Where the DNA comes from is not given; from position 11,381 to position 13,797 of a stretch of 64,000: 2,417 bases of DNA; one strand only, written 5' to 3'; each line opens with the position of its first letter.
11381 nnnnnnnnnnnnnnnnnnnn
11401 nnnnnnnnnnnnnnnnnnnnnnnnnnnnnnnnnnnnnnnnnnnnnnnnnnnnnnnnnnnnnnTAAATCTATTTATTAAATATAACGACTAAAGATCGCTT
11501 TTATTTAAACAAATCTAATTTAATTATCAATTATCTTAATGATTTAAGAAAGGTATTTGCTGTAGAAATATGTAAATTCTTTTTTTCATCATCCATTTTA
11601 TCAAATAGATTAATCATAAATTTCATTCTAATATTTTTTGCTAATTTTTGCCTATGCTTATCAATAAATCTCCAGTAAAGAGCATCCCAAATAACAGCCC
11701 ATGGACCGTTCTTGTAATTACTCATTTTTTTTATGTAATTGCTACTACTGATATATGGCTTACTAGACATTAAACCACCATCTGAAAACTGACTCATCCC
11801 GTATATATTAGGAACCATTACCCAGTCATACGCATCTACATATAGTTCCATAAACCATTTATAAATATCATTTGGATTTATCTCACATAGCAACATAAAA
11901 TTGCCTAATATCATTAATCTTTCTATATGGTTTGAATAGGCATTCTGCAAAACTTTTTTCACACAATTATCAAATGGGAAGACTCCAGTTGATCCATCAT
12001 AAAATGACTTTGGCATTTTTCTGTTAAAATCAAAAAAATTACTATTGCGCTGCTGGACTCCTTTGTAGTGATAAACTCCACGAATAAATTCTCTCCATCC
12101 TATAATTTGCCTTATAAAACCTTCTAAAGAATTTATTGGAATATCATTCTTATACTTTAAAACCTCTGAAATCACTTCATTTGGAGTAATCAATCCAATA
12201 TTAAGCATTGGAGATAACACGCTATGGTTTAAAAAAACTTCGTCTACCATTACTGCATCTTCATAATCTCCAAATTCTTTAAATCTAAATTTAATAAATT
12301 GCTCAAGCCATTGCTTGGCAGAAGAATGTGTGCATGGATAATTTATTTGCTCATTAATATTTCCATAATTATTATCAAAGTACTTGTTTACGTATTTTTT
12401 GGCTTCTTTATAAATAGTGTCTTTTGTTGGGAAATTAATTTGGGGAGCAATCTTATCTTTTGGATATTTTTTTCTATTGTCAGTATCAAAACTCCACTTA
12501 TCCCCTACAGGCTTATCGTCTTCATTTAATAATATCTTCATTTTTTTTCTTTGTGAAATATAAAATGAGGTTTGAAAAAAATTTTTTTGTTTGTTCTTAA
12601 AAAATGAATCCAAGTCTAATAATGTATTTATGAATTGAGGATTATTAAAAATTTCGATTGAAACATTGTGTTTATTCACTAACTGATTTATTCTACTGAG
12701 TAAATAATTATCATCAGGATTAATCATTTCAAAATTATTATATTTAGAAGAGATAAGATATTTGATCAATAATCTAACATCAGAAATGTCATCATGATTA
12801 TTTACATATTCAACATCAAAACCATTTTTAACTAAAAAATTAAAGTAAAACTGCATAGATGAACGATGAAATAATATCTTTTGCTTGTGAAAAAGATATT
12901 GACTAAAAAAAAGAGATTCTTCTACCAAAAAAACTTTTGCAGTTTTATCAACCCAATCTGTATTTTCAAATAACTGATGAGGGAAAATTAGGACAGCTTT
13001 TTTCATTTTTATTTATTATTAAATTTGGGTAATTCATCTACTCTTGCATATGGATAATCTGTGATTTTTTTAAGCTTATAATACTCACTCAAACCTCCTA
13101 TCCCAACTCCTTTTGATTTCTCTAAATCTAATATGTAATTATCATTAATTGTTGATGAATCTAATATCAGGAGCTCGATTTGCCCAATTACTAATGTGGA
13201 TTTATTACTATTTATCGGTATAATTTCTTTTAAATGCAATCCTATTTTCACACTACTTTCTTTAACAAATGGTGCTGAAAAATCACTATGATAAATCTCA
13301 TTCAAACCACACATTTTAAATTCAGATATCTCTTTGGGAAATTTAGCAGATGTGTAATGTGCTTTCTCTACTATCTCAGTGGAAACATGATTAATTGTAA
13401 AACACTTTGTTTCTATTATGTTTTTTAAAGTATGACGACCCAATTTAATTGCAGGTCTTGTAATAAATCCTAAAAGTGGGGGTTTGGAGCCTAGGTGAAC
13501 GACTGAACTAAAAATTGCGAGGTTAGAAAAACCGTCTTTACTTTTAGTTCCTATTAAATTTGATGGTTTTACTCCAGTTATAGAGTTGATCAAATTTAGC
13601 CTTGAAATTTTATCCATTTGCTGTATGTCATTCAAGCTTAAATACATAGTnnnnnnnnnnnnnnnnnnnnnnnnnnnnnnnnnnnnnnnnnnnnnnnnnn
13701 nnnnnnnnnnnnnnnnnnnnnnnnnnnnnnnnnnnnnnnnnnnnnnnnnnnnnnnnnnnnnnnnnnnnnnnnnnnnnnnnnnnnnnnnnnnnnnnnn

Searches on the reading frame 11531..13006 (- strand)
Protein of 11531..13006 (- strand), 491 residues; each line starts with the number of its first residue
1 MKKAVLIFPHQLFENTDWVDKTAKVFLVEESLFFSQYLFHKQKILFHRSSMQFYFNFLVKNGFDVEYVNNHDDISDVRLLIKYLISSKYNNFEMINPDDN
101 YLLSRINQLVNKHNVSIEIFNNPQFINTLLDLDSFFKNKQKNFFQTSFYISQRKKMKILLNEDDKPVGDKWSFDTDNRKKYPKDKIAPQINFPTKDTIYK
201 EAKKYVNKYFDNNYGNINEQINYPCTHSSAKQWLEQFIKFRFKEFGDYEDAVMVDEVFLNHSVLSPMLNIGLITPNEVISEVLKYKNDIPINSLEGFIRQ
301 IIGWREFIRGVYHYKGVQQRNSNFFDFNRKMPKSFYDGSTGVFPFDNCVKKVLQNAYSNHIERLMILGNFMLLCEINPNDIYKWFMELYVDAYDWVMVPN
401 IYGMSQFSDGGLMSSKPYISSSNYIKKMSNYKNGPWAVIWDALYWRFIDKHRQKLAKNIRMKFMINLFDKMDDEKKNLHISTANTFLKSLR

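Call 3: search_protein_families(library=pfam, proteins=[window:11531-13006:-], max_evalue=1)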
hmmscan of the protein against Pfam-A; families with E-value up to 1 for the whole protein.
window:11531-13006:- (491 aa): 3 families
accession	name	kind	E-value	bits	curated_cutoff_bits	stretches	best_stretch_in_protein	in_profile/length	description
PF04244.19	DPRP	-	6.3e-53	180.3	22.1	1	5-219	1-221/224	Deoxyribodipyrimidine photo-lyase-related protein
PF03441.19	FAD_binding_7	-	0.0037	17.1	27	1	302-397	5-108/203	FAD binding domain of DNA photolyase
PF13045.11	DUF3905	-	0.1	13.1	27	0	188-235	11-54/84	Protein of unknown function (DUF3905)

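Call 4: search_protein_families(library=ncbifam, proteins=[window:11531-13006:-], max_evalue=1)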
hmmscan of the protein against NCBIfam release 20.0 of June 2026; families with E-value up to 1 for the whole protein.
window:11531-13006:- (491 aa): 3 families
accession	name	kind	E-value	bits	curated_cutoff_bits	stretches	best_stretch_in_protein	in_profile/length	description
TIGR02765.1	crypto_DASH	subfamily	0.0017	17.3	317.05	1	262-391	246-382/431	DASH family cryptochrome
NF007955.0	PRK10674.1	equivalog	0.0053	15.7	506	1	213-330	190-304/472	deoxyribodipyrimidine photo-lyase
NF001680.0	PRK00441.1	equivalog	0.031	14.4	184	1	58-129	28-98/150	arginine repressor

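Call 44: search_solved_structures(query=window:11531-13006:-, max_evalue=0.001, show_alignments=1)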
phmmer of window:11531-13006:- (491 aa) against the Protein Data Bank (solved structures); distinct sequences matched with E-value up to 0.001: 8.
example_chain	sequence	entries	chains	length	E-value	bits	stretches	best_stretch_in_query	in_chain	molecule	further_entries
8ijy_A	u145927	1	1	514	5.2e-84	285.8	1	19-475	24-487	Deoxyribodipyrimidine photolyase-related protein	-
5kcm_A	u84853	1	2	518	1.4e-81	277.7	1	5-489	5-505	(6-4) photolyase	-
4dja_A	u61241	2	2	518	1.9e-81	277.3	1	5-489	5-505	Photolyase | Photolyase PhrB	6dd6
5lfa_A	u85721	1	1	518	7e-81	275.4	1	5-489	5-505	(6-4) photolyase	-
9hnk_A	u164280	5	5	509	1e-75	258.4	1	23-477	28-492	Cryptochrome/photolyase family protein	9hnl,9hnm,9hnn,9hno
9q8f_A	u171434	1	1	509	6.9e-75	255.7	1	23-477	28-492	Cryptochrome/photolyase family protein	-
3zxs_A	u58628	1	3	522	3.2e-72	246.8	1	30-488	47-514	CRYPTOCHROME B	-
7ykn_A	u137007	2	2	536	3.7e-69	236.8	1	24-489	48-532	Cryptochrome/photolyase family protein | 6-4 photolyase (FeS-BCP, CryPro)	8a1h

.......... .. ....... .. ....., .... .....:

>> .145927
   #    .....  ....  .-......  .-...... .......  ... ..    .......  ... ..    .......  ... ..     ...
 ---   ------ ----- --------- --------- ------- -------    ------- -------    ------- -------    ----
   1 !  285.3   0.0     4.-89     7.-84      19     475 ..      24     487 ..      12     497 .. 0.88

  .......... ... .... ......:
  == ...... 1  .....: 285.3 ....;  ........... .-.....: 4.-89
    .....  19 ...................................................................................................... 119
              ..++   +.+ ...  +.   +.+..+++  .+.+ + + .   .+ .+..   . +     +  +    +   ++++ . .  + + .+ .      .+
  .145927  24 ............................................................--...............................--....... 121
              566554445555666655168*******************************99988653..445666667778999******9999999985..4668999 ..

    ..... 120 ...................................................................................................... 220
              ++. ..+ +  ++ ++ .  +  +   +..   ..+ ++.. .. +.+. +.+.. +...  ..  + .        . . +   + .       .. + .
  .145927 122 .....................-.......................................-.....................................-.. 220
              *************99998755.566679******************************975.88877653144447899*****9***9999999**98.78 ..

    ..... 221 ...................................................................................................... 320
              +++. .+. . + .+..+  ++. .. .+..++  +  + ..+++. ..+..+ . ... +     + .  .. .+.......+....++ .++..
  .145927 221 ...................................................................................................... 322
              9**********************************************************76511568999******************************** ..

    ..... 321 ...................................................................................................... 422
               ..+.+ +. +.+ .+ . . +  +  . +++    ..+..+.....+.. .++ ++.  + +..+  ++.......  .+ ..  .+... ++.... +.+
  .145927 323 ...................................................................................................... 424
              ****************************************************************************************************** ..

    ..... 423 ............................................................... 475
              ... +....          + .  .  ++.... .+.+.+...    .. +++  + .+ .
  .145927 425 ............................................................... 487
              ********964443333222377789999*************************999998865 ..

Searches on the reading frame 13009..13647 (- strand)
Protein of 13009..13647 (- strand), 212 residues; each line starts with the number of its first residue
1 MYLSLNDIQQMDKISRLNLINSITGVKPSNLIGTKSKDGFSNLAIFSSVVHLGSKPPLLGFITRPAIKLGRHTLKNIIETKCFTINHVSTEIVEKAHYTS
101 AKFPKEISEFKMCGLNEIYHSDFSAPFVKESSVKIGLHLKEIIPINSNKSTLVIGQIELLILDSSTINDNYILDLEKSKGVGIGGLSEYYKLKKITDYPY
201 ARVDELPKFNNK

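Call 3: search_protein_families(library=pfam, proteins=[window:13009-13647:-], max_evalue=1)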
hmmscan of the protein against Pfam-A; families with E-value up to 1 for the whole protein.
window:13009-13647:- (212 aa): 2 families
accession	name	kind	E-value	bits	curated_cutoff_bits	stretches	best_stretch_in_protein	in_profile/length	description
PF01613.24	Flavin_Reduct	-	3.6e-15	56.8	27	1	31-164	10-135/153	Flavin reductase like domain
PF14676.12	FANCI_S2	-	0.0039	17.8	37.8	1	65-178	32-139/156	FANCI solenoid 2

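Call 4: search_protein_families(library=ncbifam, proteins=[window:13009-13647:-], max_evalue=1)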
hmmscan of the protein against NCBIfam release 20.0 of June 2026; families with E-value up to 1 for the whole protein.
window:13009-13647:- (212 aa): 0 families

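Call 83: search_solved_structures(query=window:13009-13647:-, max_evalue=0.01)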
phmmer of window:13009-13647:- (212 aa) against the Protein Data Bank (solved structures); distinct sequences matched with E-value up to 0.01: 6.
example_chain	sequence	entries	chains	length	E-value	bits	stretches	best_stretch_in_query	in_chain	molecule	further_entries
3fge_A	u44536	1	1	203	5.4e-46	160.2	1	2-202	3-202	putative flavin reductase with split barrel domain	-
4z85_A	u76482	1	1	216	7.3e-10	42.3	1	15-168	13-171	2-nitrobenzoate nitroreductase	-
3bpk_A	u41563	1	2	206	4.1e-08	36.6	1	3-150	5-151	Nitrilotriacetate monooxygenase component B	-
2d5m_A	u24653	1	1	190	6.8e-07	32.6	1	27-191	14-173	flavoredoxin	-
1eje_A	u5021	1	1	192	2.1e-06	31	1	24-181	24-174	FMN-BINDING PROTEIN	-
3bnk_A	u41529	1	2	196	0.00072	22.7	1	27-148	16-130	Flavoredoxin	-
